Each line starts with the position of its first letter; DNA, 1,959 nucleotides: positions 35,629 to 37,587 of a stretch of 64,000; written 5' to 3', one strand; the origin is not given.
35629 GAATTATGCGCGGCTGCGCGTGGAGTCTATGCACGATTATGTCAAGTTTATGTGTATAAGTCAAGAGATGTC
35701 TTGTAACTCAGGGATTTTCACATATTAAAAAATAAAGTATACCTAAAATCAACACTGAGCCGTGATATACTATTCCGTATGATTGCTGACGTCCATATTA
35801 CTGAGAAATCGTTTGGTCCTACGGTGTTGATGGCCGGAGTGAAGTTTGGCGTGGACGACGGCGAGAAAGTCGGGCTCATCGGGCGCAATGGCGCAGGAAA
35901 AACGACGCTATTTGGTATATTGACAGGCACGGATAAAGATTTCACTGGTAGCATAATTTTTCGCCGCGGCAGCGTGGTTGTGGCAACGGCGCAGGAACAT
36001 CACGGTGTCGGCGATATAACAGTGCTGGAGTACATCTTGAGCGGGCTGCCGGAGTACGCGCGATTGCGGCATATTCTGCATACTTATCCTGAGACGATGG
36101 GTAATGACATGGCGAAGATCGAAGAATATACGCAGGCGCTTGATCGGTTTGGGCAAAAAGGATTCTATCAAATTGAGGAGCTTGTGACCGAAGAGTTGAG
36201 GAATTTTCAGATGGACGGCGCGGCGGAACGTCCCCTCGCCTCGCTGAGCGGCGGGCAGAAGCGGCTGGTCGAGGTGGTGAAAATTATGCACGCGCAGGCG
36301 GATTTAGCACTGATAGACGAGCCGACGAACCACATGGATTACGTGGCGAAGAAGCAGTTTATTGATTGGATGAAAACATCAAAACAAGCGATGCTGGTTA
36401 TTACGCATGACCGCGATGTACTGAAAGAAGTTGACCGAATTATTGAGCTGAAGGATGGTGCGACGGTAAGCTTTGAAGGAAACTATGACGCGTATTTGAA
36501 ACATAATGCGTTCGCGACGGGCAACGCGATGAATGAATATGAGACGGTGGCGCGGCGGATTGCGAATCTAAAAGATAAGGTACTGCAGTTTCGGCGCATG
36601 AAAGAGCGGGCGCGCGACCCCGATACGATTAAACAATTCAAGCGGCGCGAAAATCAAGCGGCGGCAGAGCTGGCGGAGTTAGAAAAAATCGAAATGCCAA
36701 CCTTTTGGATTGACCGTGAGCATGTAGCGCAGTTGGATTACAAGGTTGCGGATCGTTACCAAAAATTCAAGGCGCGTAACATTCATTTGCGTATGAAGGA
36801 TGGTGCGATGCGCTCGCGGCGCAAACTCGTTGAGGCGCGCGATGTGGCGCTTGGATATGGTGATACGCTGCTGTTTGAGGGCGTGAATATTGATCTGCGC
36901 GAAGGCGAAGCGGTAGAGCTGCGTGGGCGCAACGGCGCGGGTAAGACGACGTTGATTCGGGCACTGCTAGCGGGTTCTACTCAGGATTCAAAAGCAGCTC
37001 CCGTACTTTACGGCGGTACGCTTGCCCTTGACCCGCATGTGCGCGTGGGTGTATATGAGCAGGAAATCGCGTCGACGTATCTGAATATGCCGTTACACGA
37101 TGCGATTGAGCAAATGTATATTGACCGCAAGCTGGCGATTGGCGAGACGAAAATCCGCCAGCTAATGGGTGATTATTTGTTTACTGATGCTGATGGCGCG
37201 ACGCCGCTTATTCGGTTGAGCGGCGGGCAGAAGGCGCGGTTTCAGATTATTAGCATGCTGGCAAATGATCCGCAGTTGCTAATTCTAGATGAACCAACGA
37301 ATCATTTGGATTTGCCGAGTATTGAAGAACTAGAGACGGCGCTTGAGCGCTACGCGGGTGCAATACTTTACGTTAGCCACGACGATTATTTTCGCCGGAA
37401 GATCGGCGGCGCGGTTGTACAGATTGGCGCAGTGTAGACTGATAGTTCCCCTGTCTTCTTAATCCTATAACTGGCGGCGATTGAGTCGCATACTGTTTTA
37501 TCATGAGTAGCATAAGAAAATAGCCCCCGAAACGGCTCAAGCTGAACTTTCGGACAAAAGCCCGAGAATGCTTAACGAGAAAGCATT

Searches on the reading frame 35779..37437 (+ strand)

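Call 71: search_protein_families(library=pfam, proteins=[window:35779-37437:+], max_evalue=0.001)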
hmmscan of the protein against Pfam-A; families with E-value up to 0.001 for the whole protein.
window:35779-37437:+ (552 aa): 8 families
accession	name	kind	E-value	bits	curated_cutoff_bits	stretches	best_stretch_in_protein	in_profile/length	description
PF00005.33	ABC_tran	-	3.1e-39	135.2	25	2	20-184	3-137/137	ABC transporter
PF13304.12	AAA_21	-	9.3e-22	78.9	27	2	139-203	221-288/304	AAA domain, putative AbiEii toxin, Type IV TA system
PF02463.25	SMC_N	-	1.4e-08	34.8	40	0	155-225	136-212/220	RecF/RecN/SMC N terminal domain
PF13476.12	AAA_23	-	5.6e-08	34.1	27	1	366-498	10-142/201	AAA domain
PF13555.12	AAA_29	-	2.2e-06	27.8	27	0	366-397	12-43/61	P-loop containing region of AAA domain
PF12848.13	ABC_tran_Xtn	-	6e-05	23.5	25.9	1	222-304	1-70/85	ABC transporter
PF02367.23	TsaE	-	0.00013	22.4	26.6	0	373-401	18-46/128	Threonylcarbamoyl adenosine biosynthesis protein TsaE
PF13401.12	AAA_22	-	0.00093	20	27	0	381-427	10-33/130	AAA domain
